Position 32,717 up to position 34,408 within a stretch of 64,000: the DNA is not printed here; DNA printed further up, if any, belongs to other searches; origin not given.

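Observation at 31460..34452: AT-rich islet upstream of guaB carrying an orphan antitoxin and two unknown proteins: candidate novel defence/conflict module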

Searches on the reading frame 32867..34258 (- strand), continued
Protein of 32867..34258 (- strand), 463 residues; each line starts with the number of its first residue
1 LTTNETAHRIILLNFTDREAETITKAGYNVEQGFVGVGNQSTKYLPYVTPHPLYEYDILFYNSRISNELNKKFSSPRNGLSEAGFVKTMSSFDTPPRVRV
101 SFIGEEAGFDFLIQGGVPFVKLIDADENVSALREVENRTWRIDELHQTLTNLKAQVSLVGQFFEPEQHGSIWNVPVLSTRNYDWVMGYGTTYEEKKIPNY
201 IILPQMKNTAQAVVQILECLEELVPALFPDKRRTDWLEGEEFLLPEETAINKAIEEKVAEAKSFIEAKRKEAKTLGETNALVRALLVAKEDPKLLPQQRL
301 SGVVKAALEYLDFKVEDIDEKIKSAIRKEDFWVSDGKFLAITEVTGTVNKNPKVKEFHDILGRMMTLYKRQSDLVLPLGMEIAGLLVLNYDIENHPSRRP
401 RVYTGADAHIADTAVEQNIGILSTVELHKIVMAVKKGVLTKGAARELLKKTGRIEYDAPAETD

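Call 27: search_protein_representatives(alignment_id=A2)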
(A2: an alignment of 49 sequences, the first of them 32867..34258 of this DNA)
Query: 49 sequences, 462 profile positions. Proteins with E-value up to 0.001 (for the whole library): 1125; up to 1e-10: 547; up to 1e-30: 89. The best 150 are listed.
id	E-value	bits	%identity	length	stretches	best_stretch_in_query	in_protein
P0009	9.4e-211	717.0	-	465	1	2-459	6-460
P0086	1.8e-169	580.9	-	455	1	2-456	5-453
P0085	1.2e-167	574.9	-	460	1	3-456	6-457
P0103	2.5e-161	554.1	-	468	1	3-458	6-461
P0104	5.6e-155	533.1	-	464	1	2-458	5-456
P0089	2.5e-154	531.0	-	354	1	109-458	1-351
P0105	9.5e-149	512.6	-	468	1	3-459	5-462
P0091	1.7e-141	488.7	-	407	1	76-460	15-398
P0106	3.1e-141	487.8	-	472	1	3-457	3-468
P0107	2.8e-131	455.0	-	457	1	3-450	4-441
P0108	2.7e-126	438.6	-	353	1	103-453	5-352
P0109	1.6e-124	432.7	-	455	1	9-458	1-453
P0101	5.6e-121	421.0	-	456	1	3-460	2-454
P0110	2.3e-119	415.7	-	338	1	4-330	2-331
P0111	4.8e-119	414.7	-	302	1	165-458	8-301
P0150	5.4e-45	170.5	-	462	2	198-451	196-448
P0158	2.8e-39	151.7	-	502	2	170-453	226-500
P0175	5.7e-33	130.9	-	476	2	194-450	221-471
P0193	1.4e-28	116.4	-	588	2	141-456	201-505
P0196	1.3e-27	113.2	-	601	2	141-457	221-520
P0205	6.0e-26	107.7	-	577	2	162-451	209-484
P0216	4.2e-24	101.6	-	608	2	197-452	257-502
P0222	1.2e-23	100.2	-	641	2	196-453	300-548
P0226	1.9e-23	99.5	-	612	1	3-452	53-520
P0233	8.9e-23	97.3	-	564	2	132-453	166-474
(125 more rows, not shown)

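Call 28: search_protein_families(library=pfam, proteins=[P0150, P0158, P0175, P0193, P0196, P0205, P0216, P0222, P0226, P0233], max_evalue=0.1)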
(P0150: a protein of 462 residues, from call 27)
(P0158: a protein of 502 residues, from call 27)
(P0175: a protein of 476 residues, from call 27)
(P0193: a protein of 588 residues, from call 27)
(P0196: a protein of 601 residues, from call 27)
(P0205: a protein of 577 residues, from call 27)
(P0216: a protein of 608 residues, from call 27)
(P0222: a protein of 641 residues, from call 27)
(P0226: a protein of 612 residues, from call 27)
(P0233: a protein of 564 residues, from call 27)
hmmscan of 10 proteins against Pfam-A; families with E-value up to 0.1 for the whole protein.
P0150 (462 aa): 1 family
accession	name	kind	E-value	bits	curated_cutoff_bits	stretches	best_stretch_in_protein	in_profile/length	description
PF13588.12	HSDR_N_2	-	0.09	13.3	25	0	305-367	14-80/110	Type I restriction enzyme R protein N terminus (HSDR_N)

P0158 (502 aa): 0 families

P0175 (476 aa): 0 families

P0193 (588 aa): 0 families

P0196 (601 aa): 0 families

P0205 (577 aa): 0 families

P0216 (608 aa): 1 family
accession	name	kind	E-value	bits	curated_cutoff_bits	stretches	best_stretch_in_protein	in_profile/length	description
PF03144.31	GTP_EFTU_D2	-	0.0038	18.1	30.3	1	524-585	4-69/73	Elongation factor Tu domain 2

P0222 (641 aa): 3 families
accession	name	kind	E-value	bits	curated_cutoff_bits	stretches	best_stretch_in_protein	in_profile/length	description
PF03144.31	GTP_EFTU_D2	-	0.00023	22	30.3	1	568-619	3-57/73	Elongation factor Tu domain 2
PF14578.12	GTP_EFTU_D4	-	0.026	14.9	23.8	1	567-621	19-71/86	Elongation factor Tu domain 4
PF24699.1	DUF7663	-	0.045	13.7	27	0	325-378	63-117/225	Domain of unknown function (DUF7663)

P0226 (612 aa): 1 family
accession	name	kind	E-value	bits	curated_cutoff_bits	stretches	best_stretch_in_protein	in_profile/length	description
PF03144.31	GTP_EFTU_D2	-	0.016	16.1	30.3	1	540-591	2-56/73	Elongation factor Tu domain 2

P0233 (564 aa): 0 families

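Call 29: search_protein_families(library=padloc, proteins=[P0150, P0158, P0175, P0193, P0196, P0205, P0216, P0222, P0226, P0233], max_evalue=0.1)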
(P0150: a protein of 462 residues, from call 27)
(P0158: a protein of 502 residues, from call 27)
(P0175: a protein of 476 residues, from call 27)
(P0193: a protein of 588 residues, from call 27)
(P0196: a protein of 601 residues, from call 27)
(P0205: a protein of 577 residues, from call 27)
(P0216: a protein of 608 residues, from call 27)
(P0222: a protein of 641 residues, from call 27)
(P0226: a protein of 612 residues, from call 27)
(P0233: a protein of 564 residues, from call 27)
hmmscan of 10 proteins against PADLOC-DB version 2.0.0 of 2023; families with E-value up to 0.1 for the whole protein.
P0150 (462 aa): 0 families

P0158 (502 aa): 0 families

P0175 (476 aa): 0 families

P0193 (588 aa): 0 families

P0196 (601 aa): 0 families

P0205 (577 aa): 0 families

P0216 (608 aa): 0 families

P0222 (641 aa): 0 families

P0226 (612 aa): 0 families

P0233 (564 aa): 0 families

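Call 31: list_cluster_members(proteins=[window:32867-34258:-, window:32506-32829:+, window:31932-32234:-, window:30915-31457:+, window:34453-35949:+, window:36001-36480:+])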
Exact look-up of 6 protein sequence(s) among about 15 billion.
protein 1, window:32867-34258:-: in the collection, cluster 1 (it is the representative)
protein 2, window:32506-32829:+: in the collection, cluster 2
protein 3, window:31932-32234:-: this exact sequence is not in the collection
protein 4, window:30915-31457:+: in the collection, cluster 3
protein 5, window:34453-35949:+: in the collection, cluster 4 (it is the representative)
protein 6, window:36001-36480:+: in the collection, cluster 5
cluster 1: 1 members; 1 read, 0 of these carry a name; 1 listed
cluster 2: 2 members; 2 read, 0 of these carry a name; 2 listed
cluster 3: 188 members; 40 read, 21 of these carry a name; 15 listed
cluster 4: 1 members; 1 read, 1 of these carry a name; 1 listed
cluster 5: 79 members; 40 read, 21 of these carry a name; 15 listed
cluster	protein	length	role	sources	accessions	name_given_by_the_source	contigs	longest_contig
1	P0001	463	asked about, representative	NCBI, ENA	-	-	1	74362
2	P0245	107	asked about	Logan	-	-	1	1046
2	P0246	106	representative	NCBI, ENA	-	-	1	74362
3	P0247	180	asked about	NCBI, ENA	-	-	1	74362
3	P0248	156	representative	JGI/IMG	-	hypothetical protein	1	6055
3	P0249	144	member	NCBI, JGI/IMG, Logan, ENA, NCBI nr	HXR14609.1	MAG TPA: hypothetical protein VN777_00245 [Terriglobales bacterium] | hypothetical protein [Terriglobales bacterium]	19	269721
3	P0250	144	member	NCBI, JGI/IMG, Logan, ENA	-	hypothetical protein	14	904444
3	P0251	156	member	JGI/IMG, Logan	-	hypothetical protein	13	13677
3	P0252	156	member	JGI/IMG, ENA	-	hypothetical protein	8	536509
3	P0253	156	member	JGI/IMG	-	hypothetical protein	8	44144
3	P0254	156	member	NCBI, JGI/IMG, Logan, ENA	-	hypothetical protein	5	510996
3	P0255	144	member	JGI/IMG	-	hypothetical protein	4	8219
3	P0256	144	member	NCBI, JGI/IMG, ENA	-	hypothetical protein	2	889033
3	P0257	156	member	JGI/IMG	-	hypothetical protein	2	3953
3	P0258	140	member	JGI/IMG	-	hypothetical protein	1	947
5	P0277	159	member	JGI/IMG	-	VanZ family protein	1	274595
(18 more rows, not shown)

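Call 32: find_encoding_contigs(protein=P0250, flank=10000, max_places=4)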
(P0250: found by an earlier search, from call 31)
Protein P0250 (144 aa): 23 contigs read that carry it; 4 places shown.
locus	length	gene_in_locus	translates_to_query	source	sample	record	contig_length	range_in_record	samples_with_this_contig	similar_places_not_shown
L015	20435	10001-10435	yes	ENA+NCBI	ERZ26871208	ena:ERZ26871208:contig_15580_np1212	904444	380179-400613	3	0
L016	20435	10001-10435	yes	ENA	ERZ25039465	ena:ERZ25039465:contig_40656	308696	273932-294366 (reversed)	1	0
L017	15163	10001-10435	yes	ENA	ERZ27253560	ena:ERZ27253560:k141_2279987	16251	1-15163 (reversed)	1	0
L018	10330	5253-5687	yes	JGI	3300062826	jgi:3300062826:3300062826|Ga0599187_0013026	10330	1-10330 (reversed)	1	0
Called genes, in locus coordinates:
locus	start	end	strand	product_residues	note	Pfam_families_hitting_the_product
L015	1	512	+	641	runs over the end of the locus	PF13522:GATase_6, PF13537:GATase_7, PF00733:Asn_synthase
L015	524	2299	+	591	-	PF13231:PMT_2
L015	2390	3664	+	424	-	PF01370:Epimerase, PF16363:GDP_Man_Dehyd, PF02719:Polysacc_synt_2 (faint)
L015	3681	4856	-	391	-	PF13506:Glyco_transf_21, PF00535:Glycos_transf_2, PF13641:Glyco_tranf_2_3, PF13632:Glyco_trans_2_3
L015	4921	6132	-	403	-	-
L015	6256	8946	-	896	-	PF00069:Pkinase, PF01636:APH (faint), PF03109:ABC1 (faint), PF07714:PK_Tyr_Ser-Thr, PF26550:Tricorn_2nd, PF26549:Tricorn_N, PF07676:PD40 (weak), PF26549:Tricorn_N, +1 more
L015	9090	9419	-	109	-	PF07238:PilZ (weak)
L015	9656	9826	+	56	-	-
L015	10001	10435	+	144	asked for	-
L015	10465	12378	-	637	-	PF00486:Trans_reg_C, PF24575:TPR_Slam (faint), PF07719:TPR_2 (faint), PF13414:TPR_11 (faint), PF13428:TPR_14 (faint), PF13431:TPR_17 (faint), PF13432:TPR_16 (weak), PF14559:TPR_19 (weak), +3 more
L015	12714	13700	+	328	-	-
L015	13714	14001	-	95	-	-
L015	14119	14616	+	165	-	PF11645:PDDEXK_5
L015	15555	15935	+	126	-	-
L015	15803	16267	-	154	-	PF00188:CAP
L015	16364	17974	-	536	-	PF20695:UbiD_N, PF01977:UbiD, PF20696:UbiD_C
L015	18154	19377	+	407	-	PF00109:ketoacyl-synt, PF02801:Ketoacyl-synt_C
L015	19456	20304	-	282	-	PF12740:PETase (weak), PF20434:BD-FAE, PF07859:Abhydrolase_3, PF12697:Abhydrolase_6 (weak), PF12146:Hydrolase_4 (faint), PF00326:Peptidase_S9, PF00756:Esterase (weak), PF00561:Abhydrolase_1 (faint), +1 more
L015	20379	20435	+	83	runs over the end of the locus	-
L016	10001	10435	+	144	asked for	-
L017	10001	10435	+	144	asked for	-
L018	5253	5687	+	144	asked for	-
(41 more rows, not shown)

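Call 33: find_encoding_contigs(protein=P0252, flank=10000, max_places=4)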
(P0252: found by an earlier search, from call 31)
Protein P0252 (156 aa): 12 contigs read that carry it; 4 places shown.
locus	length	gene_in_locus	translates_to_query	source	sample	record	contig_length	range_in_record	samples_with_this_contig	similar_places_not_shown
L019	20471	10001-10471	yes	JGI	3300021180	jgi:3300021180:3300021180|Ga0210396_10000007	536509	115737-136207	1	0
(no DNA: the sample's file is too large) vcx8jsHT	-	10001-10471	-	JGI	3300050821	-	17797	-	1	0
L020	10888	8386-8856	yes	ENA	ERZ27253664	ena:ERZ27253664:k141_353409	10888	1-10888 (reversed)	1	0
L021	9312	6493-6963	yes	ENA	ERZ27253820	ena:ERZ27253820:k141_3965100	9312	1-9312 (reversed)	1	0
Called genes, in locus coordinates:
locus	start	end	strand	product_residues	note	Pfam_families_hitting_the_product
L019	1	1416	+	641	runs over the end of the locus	PF13522:GATase_6, PF13537:GATase_7, PF00733:Asn_synthase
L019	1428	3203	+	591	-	PF13231:PMT_2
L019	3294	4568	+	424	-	PF01370:Epimerase, PF16363:GDP_Man_Dehyd, PF02719:Polysacc_synt_2 (faint)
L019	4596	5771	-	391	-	PF13506:Glyco_transf_21, PF00535:Glycos_transf_2, PF13641:Glyco_tranf_2_3, PF13632:Glyco_trans_2_3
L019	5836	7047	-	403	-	-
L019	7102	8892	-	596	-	PF16640:Big_3_5, PF12256:TcdB_toxin_midN (faint), PF01839:FG-GAP (weak), PF13517:FG-GAP_3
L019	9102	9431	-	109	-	PF07238:PilZ (weak)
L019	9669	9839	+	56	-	-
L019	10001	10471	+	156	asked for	-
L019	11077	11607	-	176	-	-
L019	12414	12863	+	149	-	PF11645:PDDEXK_5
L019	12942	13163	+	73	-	-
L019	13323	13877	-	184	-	-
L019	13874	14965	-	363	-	PF00005:ABC_tran (weak), PF02463:SMC_N, PF13175:AAA_15 (weak), PF13476:AAA_23 (weak), PF13304:AAA_21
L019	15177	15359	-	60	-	-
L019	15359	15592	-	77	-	PF04255:DUF433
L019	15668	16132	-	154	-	PF00188:CAP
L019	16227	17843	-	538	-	PF20695:UbiD_N, PF01977:UbiD, PF20696:UbiD_C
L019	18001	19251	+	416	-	PF00109:ketoacyl-synt, PF02801:Ketoacyl-synt_C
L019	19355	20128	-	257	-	PF20434:BD-FAE, PF07859:Abhydrolase_3, PF12146:Hydrolase_4 (weak), PF12697:Abhydrolase_6 (weak), PF00326:Peptidase_S9, PF00561:Abhydrolase_1 (faint), PF02230:Abhydrolase_2 (faint), PF00756:Esterase (weak)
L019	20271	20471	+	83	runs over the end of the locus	-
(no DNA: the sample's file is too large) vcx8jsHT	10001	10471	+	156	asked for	-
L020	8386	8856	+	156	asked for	-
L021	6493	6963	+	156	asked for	-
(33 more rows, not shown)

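Call 35: find_encoding_contigs(protein=P0277, flank=10000, max_places=3)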
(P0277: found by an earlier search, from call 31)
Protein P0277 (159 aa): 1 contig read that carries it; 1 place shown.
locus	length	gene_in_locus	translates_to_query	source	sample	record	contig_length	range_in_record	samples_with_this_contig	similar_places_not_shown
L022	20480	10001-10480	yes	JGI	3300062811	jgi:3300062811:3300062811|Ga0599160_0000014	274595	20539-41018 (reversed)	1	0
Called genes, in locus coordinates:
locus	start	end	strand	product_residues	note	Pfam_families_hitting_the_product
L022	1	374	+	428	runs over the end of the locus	PF00266:Aminotran_5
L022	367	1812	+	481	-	PF00324:AA_permease, PF13520:AA_permease_2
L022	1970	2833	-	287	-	PF02739:5_3_exonuc_N, PF01367:5_3_exonuc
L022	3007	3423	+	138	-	PF21686:LigD_Prim-Pol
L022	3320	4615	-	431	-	-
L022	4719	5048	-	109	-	PF07238:PilZ (weak)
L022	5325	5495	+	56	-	-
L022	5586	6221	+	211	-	-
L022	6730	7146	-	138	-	PF01850:PIN (weak), PF10130:PIN_2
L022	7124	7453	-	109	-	-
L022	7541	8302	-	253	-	-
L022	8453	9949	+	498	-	PF00478:IMPDH, PF00571:CBS, PF01070:FMN_dh, PF03060:NMO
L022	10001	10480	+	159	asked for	PF04892:VanZ-LLP1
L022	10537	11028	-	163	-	-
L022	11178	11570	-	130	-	-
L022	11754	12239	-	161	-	-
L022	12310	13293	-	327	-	PF00561:Abhydrolase_1, PF12697:Abhydrolase_6, PF03096:Ndr (faint)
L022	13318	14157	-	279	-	PF00561:Abhydrolase_1, PF12146:Hydrolase_4, PF12697:Abhydrolase_6, PF00326:Peptidase_S9 (faint)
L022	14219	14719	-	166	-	-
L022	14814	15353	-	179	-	PF08281:Sigma70_r4_2 (weak)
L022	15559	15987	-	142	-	-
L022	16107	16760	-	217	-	PF01914:MarC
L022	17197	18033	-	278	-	-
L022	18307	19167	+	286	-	-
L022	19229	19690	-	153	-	PF00581:Rhodanese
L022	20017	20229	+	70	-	-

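Call 39: search_protein_families(library=pfam, proteins=[L022:7541-8302:-, L022:7124-7453:-, L022:6730-7146:-, L022:5586-6221:+], max_evalue=0.1)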
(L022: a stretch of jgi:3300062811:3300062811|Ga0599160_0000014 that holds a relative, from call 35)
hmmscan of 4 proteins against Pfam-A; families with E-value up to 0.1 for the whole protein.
L022:7541-8302:- (253 aa): 0 families

L022:7124-7453:- (109 aa): 2 families
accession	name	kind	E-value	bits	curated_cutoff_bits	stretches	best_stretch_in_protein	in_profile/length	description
PF02604.26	PhdYeFM_antitox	-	0.044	14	29.8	0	19-58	1-44/74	Antitoxin Phd_YefM, type II toxin-antitoxin system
PF11501.13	bCoV_NSP1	-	0.092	12.9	25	0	38-69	89-120/138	Betacoronavirus replicase NSP1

L022:6730-7146:- (138 aa): 6 families
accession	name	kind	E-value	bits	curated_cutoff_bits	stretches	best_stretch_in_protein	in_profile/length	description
PF10130.15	PIN_2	-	3.9e-25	89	22.4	1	6-131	3-131/133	PIN domain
PF01850.27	PIN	-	1.6e-05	25.9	23.6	1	6-117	4-116/120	PIN domain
PF13470.12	PIN_3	-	7.5e-05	24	27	1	6-104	5-104/115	PIN domain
PF18480.7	DUF5615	-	0.014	15.7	23.8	0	65-121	8-64/110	Domain of unknown function (DUF5615)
PF07364.17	DUF1485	-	0.047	13.4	22.8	1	42-103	44-104/290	Metallopeptidase family M81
PF22437.2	DBF4_BRCT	-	0.1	14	27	0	80-113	50-82/90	BRCT domain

L022:5586-6221:+ (211 aa): 0 families

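Call 42: search_protein_families(library=padloc, proteins=[L022:7541-8302:-, L019:13874-14965:-, L019:13323-13877:-, L015:12714-13700:+], max_evalue=0.01)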
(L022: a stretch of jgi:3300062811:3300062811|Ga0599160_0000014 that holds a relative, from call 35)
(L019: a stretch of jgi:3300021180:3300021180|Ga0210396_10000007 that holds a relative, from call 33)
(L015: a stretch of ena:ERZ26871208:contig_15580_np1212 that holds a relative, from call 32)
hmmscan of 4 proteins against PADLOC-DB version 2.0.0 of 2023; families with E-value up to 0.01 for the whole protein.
L022:7541-8302:- (253 aa): 0 families

L019:13874-14965:- (363 aa): 86 families (the best 25 are shown)
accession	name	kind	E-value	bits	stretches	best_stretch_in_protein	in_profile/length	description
PDLC02335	AbiLi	-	7.2e-22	75.9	1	1-335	49-246/326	AbiLi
PDLC02980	AriA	-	6e-19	67.1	1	26-321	4-304/304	-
PDLC04180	HEC-01A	-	2e-17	61.4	1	2-322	3-323/382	-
PDLC04135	mad3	-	5.7e-17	60.3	1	1-342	1-348/374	mads_3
PDLC04541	PDC-M25A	-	5.5e-16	56.6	1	1-344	1-338/380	-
PDLC04178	HEC-01A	-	1e-14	52.4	1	2-346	9-358/399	-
PDLC04392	PDC-M07A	-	9.1e-14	49.3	2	1-54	1-54/432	-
PDLC04175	HEC-01A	-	1.5e-13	48.5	1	2-284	6-278/363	-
PDLC04182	HEC-01A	-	7.7e-12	42.9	1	24-343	34-374/406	-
PDLC04176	HEC-01A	-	2.1e-11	41.8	1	3-294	4-296/371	-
PDLC04393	PDC-M07A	-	9e-11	39.4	1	1-52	1-52/435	-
PDLC03878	NsnB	-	4.1e-10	38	1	1-323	1-284/345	-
PDLC04184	HEC-01A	-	4.1e-10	37.3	1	1-49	1-49/464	-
PDLC00271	PtuA1|PtuA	-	1.3e-09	36.1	1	3-266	4-259/421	AAA ATPase domain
PDLC02979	AriA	-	3.6e-09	34.9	1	1-81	1-67/373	-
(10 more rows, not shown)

L019:13323-13877:- (184 aa): 2 families
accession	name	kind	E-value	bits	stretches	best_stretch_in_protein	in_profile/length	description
PDLC04209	HEC-01B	-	0.0002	19.3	1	52-164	53-162/219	-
PDLC04573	PDC-M31B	-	0.0056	14.5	1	77-149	126-189/241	-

L015:12714-13700:+ (328 aa): 0 families

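Call 46: search_protein_families(library=phrogs, proteins=[window:32867-34258:-, L022:7541-8302:-], max_evalue=0.1)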
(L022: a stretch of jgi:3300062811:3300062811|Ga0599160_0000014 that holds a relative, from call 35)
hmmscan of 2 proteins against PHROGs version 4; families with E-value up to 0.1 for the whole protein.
window:32867-34258:- (463 aa): 1 family
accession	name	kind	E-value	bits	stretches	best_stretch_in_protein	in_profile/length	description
phrog_25855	-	unknown function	0.078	14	0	258-330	31-103/136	-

L022:7541-8302:- (253 aa): 0 families

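Call 47: find_related_loci(query=A2, collection=viral_contigs, flank=8000)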
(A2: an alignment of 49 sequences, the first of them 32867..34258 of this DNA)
Query A2 (463 aa) in viral_contigs; peptide patterns used: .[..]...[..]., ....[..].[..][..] (x = any residue, [..] = any of these).
349 stretches matched a pattern, but none encodes a relative of the query by tblastn (E <= 1e-3).
